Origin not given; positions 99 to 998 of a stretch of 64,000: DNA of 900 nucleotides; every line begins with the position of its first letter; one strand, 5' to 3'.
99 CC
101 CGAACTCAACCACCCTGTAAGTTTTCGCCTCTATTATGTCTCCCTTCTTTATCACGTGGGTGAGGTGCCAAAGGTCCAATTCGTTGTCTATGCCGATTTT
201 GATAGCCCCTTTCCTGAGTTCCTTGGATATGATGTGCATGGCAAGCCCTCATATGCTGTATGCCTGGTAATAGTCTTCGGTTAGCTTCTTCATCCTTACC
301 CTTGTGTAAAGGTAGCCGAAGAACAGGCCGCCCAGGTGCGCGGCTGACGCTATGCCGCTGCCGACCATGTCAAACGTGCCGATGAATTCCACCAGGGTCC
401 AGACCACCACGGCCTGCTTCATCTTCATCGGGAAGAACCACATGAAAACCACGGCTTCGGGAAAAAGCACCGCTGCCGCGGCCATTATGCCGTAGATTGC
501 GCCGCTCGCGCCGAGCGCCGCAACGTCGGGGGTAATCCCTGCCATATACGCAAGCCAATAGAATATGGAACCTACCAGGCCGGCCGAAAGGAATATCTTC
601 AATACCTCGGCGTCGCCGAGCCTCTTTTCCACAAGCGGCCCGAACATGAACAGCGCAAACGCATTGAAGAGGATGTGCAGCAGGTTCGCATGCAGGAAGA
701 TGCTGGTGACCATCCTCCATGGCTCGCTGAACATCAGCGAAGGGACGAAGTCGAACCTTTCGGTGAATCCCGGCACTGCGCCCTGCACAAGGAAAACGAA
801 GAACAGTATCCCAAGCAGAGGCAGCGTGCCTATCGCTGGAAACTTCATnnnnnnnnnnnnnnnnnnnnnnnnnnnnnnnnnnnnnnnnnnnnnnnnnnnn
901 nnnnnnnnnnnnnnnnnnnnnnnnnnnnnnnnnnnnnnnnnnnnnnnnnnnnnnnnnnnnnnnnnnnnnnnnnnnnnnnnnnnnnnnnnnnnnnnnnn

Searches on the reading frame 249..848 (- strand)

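Call 15: search_protein_families(library=pfam, proteins=[window:249-848:-], max_evalue=0.001)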
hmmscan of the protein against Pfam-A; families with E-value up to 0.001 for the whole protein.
window:249-848:- (199 aa): 2 families
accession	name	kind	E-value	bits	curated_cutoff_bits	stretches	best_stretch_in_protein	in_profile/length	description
PF01694.28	Rhomboid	-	1.9e-31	109.6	22.6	1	42-185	3-140/143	Rhomboid domain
PF08551.15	DUF1751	-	9.7e-07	29.7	22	1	36-103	1-68/99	Eukaryotic integral membrane protein (DUF1751)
